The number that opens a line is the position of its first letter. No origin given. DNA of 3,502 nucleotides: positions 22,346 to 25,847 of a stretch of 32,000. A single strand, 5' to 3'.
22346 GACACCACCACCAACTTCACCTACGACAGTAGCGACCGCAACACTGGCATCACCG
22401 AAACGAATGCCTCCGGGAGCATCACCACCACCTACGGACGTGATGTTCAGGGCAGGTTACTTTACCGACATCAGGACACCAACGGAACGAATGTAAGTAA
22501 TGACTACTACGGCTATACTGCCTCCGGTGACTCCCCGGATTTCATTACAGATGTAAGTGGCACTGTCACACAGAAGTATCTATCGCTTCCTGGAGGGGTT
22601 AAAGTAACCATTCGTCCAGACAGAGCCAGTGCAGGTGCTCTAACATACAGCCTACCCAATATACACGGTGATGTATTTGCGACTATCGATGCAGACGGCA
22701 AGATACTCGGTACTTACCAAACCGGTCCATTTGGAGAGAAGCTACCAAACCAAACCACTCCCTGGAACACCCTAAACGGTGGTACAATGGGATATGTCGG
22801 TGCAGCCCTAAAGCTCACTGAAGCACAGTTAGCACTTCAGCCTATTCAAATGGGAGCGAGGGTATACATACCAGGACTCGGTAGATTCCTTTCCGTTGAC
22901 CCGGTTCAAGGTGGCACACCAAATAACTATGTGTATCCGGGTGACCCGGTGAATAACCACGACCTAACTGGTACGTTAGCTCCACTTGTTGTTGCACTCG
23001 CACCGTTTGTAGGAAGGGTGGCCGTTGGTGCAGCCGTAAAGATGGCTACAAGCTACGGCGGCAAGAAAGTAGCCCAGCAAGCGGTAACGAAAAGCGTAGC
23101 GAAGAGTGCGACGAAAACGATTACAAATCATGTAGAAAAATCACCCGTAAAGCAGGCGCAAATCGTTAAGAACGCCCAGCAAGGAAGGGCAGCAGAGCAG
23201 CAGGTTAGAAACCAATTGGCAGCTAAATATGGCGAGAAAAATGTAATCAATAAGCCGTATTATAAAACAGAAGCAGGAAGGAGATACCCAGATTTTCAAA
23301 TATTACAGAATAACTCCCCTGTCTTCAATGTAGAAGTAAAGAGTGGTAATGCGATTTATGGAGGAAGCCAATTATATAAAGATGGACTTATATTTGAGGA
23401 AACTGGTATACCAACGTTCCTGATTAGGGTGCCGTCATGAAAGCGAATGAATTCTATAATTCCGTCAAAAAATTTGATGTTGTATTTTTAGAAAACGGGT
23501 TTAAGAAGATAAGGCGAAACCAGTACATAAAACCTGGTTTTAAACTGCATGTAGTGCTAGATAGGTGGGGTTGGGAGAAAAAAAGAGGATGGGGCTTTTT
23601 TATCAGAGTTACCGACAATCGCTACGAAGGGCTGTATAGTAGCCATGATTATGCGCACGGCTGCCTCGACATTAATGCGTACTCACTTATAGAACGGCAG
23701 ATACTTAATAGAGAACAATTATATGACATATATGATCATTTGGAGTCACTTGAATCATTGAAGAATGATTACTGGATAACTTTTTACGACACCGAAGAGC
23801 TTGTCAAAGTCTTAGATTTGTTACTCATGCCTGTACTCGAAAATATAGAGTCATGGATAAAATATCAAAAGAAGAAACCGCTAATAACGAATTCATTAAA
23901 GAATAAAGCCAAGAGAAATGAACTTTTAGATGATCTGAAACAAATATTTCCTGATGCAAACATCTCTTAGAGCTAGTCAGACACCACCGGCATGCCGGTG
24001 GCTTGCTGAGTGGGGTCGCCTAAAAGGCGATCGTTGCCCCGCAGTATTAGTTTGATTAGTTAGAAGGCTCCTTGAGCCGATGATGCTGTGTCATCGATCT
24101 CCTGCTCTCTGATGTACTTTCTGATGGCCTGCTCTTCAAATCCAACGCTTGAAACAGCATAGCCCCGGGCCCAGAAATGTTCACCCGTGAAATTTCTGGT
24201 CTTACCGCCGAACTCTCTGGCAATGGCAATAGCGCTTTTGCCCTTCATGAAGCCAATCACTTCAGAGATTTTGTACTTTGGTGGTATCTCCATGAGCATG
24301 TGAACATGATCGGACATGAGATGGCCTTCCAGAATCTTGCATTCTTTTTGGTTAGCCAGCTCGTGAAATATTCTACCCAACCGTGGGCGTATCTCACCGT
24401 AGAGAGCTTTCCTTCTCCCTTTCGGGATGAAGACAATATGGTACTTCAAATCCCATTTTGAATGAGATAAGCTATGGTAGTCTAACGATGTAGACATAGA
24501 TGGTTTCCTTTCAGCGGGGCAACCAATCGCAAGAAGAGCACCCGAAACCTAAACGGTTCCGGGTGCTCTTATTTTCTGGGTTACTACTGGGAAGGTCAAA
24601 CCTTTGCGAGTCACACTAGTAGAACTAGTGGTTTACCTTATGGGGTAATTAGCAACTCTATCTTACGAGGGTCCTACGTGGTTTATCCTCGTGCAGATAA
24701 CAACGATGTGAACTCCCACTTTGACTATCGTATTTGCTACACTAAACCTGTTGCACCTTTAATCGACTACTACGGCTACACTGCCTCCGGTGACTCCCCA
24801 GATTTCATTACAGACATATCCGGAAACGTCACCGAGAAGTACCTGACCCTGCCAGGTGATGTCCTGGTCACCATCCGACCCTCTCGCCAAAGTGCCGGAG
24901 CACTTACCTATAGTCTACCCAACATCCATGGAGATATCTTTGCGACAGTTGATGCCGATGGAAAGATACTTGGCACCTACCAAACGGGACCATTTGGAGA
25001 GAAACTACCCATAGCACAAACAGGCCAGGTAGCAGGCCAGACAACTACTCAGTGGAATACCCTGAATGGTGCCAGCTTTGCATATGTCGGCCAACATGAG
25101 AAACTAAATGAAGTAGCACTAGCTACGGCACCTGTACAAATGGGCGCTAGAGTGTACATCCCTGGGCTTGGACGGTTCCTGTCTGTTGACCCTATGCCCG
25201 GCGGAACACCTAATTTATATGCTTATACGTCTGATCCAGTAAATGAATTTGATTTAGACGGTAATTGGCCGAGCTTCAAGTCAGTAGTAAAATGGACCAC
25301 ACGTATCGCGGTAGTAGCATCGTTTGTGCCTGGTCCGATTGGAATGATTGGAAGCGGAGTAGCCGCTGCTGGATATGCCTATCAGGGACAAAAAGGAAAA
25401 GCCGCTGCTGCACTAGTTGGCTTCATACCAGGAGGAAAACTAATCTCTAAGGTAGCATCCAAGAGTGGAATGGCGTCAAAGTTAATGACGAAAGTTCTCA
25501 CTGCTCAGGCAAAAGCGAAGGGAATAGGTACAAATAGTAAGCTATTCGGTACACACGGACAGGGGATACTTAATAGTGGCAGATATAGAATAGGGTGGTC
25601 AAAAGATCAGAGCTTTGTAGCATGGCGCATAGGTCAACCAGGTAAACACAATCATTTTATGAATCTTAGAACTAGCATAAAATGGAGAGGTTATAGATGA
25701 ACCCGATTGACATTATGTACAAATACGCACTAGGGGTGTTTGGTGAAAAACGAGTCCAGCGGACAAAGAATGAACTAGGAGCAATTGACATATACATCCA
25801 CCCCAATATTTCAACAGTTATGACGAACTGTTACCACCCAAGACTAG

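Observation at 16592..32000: Rhs polymorphic-toxin locus with six toxin-immunity modules (one expressed, five orphan cassettes)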

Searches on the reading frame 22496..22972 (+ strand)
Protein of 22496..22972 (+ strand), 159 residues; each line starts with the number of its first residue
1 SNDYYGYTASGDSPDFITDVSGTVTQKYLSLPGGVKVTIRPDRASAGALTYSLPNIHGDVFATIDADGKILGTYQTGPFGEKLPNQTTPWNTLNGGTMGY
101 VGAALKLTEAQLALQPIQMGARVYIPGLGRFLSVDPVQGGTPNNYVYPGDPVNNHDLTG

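Call 39: find_related_loci(query=A2, collection=metagenome_contigs, flank=10000)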
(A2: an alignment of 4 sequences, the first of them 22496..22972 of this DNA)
Query A2 (159 aa) in metagenome_contigs; peptide patterns used: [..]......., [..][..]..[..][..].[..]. (x = any residue, [..] = any of these).
312 stretches matched a pattern; 185 encode a relative of the query (tblastn E <= 1e-3); the best 80 are kept; 78 distinct loci.
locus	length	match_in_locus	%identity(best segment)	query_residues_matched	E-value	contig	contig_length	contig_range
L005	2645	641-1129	69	1-159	8e-74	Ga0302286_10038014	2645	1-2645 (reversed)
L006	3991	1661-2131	64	3-159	1e-63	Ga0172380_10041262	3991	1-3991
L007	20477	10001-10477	64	1-159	2e-63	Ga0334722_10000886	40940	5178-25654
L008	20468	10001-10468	66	4-159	1e-61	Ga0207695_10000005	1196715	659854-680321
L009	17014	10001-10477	62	1-159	3e-60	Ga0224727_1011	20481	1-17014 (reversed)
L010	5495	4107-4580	61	2-159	3e-60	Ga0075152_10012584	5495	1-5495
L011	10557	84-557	61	5-159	1e-59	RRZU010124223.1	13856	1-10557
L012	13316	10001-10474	58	2-159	3e-59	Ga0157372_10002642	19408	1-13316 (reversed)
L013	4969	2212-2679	60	4-159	3e-59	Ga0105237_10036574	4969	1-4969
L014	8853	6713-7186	59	2-159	4e-59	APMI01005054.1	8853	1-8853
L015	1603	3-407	71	29-159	1e-60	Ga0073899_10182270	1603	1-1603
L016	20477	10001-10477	57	1-159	2e-57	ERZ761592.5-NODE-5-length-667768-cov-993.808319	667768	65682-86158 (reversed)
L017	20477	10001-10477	57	1-159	2e-57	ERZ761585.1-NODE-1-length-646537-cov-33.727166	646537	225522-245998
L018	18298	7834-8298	57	5-159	4e-56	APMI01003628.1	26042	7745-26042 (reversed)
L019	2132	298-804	57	5-159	8e-57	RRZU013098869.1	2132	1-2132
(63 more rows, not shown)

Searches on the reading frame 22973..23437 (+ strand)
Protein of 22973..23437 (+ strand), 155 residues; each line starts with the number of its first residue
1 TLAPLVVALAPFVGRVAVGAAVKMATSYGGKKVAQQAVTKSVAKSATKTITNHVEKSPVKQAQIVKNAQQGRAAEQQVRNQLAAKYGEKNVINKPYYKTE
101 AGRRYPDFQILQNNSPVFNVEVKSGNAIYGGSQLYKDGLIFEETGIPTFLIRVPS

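Call 29: search_protein_families(library=pfam, proteins=[window:22973-23437:+], max_evalue=5)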
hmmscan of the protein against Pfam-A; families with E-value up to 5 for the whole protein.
window:22973-23437:+ (155 aa): 7 families
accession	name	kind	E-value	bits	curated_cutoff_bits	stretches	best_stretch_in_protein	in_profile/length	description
PF13635.12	DUF4143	-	0.0028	17.9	28.1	1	61-125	97-160/160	Domain of unknown function (DUF4143)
PF04313.20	HSDR_N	-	0.032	14.5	25.1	1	91-127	114-154/198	Type I restriction enzyme R protein N terminus (HSDR_N)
PF25253.1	DUF7855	-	0.033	15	27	1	65-113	62-109/112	Family of unknown function (DUF7855)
PF14155.11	DUF4307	-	0.057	13.7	27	1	5-63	4-63/111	Domain of unknown function (DUF4307)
PF13529.12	Peptidase_C39_2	-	0.097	13.7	24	1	20-89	19-80/143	Peptidase_C39 like family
PF12002.13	MgsA_C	-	0.11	12.8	27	1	20-101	69-152/167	MgsA AAA+ ATPase C terminal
PF14230.11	DUF4333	-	0.38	11.5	27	0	71-91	19-39/78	Domain of unknown function (DUF4333)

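Call 76: search_protein_families(library=pfam, alignment_id=A5, max_evalue=0.001)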
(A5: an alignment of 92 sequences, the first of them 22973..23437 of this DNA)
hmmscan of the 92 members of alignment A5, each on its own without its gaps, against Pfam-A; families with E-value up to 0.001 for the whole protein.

A. member 1, window:22973-23437:+ (155 aa): 0 families

B. families by the number of members that match (of 92 scanned): 13 families
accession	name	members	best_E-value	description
PF01541.30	GIY-YIG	4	4.3e-08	GIY-YIG catalytic domain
PF15526.11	Ntox21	3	4e-20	Novel toxin 21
PF00545.25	Ribonuclease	2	7.8e-08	ribonuclease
PF01829.23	Peptidase_A6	2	0.00021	Peptidase A6 family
PF10783.14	DUF2599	1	5.7e-24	Protein of unknown function (DUF2599)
PF15533.11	Ntox33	1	2e-14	Bacterial toxin 33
PF01844.29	HNH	1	4.8e-11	HNH endonuclease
PF14279.12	HNH_5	1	6.1e-10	HNH endonuclease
PF14076.12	DUF4258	1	4.2e-06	Domain of unknown function (DUF4258)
PF05766.18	NinG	1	4.6e-05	Bacteriophage Lambda NinG protein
PF04313.20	HSDR_N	1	0.00011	Type I restriction enzyme R protein N terminus (HSDR_N)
PF13395.12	HNH_4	1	0.00026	HNH endonuclease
PF08774.17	VRR_NUC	1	0.00044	VRR-NUC domain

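Call 77: search_protein_representatives(protein=window:22973-23437:+)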
Query: 155 residues. Proteins with E-value up to 0.001 (for the whole library): 52; up to 1e-10: 8; up to 1e-30: 1. The best 52 are listed.
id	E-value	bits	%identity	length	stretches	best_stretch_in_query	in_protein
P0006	3.3e-91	318.9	98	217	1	1-155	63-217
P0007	9.0e-18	81.0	66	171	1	1-82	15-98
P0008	1.3e-16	77.3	45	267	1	14-154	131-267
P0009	1.0e-13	67.9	69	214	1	1-59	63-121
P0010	5.2e-13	65.6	46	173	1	59-154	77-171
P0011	7.1e-13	65.2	45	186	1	50-154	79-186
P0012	6.1e-12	62.1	32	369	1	23-153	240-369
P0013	1.5e-11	60.9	46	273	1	61-145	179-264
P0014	1.7e-10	57.5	43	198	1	59-154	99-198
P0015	7.5e-09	52.1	36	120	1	52-151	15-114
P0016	1.3e-08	51.3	34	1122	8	25-76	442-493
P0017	1.8e-08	50.9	37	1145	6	102-147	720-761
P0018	2.1e-08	50.7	39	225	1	49-142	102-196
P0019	6.5e-08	49.1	39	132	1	57-152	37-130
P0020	1.0e-07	48.4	42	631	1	58-151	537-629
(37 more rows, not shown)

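Call 79: search_protein_families(library=pfam, alignment_id=A6, max_evalue=0.001)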
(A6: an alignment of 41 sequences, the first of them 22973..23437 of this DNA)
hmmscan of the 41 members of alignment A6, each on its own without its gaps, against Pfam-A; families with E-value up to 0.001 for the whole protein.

A. member 1, window:22973-23437:+ (155 aa): 0 families

B. families by the number of members that match (of 41 scanned): 8 families
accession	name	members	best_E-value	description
PF13635.12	DUF4143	10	3.2e-06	Domain of unknown function (DUF4143)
PF08378.17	NERD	8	1.1e-06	Nuclease-related domain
PF05593.20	RHS_repeat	3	4.3e-28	RHS Repeat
PF13665.11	Tox-PAAR-like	1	2e-26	Toxin PAAR-like domain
PF01464.25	SLT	1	6.5e-09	Transglycosylase SLT domain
PF03527.20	RHS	1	1.4e-05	RHS protein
PF13488.11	Gly-zipper_Omp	1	9.1e-05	Glycine zipper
PF03749.19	SfsA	1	0.00018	Sugar fermentation stimulation protein RE domain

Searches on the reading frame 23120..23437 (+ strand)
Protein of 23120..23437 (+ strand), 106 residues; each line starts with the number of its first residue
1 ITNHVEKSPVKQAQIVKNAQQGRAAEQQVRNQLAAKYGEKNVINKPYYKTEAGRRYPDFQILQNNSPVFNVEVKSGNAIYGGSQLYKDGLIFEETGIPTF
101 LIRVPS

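Call 65: search_solved_structures(query=window:23120-23437:+, max_evalue=10, show_alignments=2)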
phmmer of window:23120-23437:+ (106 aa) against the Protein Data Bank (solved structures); distinct sequences matched with E-value up to 10: 3.
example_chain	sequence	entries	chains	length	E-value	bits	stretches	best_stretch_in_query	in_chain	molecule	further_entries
8dtp_A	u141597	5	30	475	0.33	14.5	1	19-78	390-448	DnaB-like replicative helicase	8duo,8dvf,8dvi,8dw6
8xks_I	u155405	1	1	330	2.1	11.9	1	2-32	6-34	Tic22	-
8xqw_Q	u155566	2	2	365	2.8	11.5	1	2-32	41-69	Tic22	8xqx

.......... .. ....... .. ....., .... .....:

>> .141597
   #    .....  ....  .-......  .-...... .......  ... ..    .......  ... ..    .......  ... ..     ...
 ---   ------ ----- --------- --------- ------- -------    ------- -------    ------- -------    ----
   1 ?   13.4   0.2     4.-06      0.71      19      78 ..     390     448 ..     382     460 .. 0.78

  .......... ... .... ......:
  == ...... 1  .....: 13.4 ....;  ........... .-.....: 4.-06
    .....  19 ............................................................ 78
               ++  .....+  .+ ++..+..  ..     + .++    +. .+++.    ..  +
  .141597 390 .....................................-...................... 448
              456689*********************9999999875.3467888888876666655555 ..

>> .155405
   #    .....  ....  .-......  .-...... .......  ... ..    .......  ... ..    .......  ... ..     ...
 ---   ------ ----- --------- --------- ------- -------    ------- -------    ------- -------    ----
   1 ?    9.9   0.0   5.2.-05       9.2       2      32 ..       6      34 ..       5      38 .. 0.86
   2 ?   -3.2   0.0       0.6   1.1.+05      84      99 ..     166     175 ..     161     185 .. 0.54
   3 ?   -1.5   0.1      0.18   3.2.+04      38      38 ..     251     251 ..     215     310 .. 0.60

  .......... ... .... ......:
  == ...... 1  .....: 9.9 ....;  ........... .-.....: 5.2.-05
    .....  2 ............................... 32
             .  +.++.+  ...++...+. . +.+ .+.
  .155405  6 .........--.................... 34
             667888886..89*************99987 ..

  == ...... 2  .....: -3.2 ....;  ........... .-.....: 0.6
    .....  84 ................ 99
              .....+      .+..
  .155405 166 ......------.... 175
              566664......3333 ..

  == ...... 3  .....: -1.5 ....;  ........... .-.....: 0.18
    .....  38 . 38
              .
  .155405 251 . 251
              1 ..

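Call 68: find_homologous_proteins(query=window:23120-23437:+, max_evalue=0.001)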
Query window:23120-23437:+: no candidate shares three 5-residue words with the query. No homologue found.

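Call 81: predict_structure(protein=window:23120-23437:+)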
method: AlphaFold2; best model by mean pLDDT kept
length: 106 residues; sequences in the alignment: 1
mean_pLDDT: 39.7   pTM: 0.32
mean pLDDT of the five models: 39.7, 37.3, 37.3, 35.3, 34.3
residues with pLDDT >= 90: 0; 70-90: 0; 50-70: 16; < 50: 90
segments of 3 or more residues with pLDDT < 50: 1-22, 41-106
pLDDT, mean of each block of 10 residues (from residue 1): 40 38 53 55 39 34 33 38 35 37 35
secondary structure, 60 per line:
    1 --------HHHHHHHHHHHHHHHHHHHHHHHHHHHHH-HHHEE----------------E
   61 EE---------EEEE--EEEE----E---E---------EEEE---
elements in order: H9-37 E60-62 E72-75 E78-81 E100-103

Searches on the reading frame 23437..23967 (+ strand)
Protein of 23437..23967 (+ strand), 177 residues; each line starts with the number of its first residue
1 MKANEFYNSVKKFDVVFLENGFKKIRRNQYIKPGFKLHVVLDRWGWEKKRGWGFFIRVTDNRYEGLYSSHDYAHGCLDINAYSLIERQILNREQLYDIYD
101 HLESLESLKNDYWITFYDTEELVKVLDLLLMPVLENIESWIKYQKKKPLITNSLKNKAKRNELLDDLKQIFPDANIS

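Call 5: search_protein_families(library=pfam, proteins=[window:23437-23967:+], max_evalue=0.01)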
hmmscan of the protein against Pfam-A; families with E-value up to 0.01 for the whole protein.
window:23437-23967:+ (177 aa): 0 families

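Call 7: search_protein_families(library=ncbifam, proteins=[window:23437-23967:+], max_evalue=0.01)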
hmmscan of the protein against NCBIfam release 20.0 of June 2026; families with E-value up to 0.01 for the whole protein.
window:23437-23967:+ (177 aa): 0 families

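Call 12: find_encoding_contigs(protein=window:23437-23967:+, flank=10000, max_places=6)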
Protein window:23437-23967:+ (177 aa): 1 contig read that carries it; 1 place shown.
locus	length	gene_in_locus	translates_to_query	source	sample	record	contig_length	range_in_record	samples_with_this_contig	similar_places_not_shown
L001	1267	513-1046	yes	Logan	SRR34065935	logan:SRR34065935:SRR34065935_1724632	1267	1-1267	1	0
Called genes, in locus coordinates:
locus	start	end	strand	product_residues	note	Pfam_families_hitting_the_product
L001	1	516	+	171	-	?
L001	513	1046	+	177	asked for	-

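Call 29: search_protein_families(library=pfam, proteins=[window:23437-23967:+], max_evalue=5)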
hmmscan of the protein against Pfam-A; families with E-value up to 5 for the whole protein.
window:23437-23967:+ (177 aa): 0 families

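Call 101: search_protein_families(library=pfam, alignment_id=A8, max_evalue=0.001)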
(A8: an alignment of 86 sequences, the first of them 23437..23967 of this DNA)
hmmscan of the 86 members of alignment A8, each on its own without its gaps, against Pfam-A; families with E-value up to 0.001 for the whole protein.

A. member 1, window:23437-23967:+ (177 aa): 0 families

B. families by the number of members that match (of 86 scanned): 16 families
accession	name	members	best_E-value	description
PF01337.24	Barstar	3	1.4e-15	Barstar (barnase inhibitor)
PF13021.12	DUF3885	2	7.3e-43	Domain of unknown function (DUF3885)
PF08958.15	DUF1871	2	7.7e-05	Domain of unknown function (DUF1871)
PF18228.7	CdiI_N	1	1.2e-31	CdiI N-terminal domain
PF14206.11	Cys_rich_CPCC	1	8.1e-25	Cysteine-rich CPCC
PF10049.14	DUF2283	1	2.4e-14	Protein of unknown function (DUF2283)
PF14106.11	DUF4279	1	1.3e-11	Domain of unknown function (DUF4279)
PF01844.29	HNH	1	2.1e-10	HNH endonuclease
PF14279.12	HNH_5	1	8e-09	HNH endonuclease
PF25019.1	LRR_R13L1-DRL21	1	1.1e-07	R13L1/DRL21 LRRs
PF13395.12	HNH_4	1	1.9e-05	HNH endonuclease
PF06877.16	RraB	1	4.4e-05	Regulator of ribonuclease activity B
PF15586.11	Imm8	1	7.8e-05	Immunity protein 8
PF11190.13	DUF2976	1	0.00026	Protein of unknown function (DUF2976)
PF12919.13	TcdA_TcdB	1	0.00034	TcdA/TcdB catalytic glycosyltransferase domain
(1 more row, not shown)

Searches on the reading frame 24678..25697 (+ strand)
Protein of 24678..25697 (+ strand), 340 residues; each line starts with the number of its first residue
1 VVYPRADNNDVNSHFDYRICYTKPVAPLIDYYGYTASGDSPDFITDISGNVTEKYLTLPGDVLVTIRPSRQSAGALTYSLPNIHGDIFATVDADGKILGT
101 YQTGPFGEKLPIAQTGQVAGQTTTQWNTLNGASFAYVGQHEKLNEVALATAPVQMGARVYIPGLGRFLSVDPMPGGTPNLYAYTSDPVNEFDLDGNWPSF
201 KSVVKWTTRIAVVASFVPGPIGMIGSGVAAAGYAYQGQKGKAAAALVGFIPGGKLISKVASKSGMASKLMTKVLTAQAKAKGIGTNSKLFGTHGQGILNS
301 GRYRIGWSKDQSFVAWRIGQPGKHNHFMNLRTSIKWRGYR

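Call 5: search_protein_families(library=pfam, proteins=[window:24678-25697:+], max_evalue=0.01)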
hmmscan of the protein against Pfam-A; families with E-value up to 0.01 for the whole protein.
window:24678-25697:+ (340 aa): 0 families

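Call 7: search_protein_families(library=ncbifam, proteins=[window:24678-25697:+], max_evalue=0.01)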
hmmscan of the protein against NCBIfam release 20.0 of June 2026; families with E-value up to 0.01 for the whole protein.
window:24678-25697:+ (340 aa): 1 family
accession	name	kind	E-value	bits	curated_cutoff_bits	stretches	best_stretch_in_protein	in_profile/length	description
TIGR03696.1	Rhs_assc_core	domain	6.3e-12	45.8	32.5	1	120-195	5-75/76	RHS repeat-associated core domain-containing protein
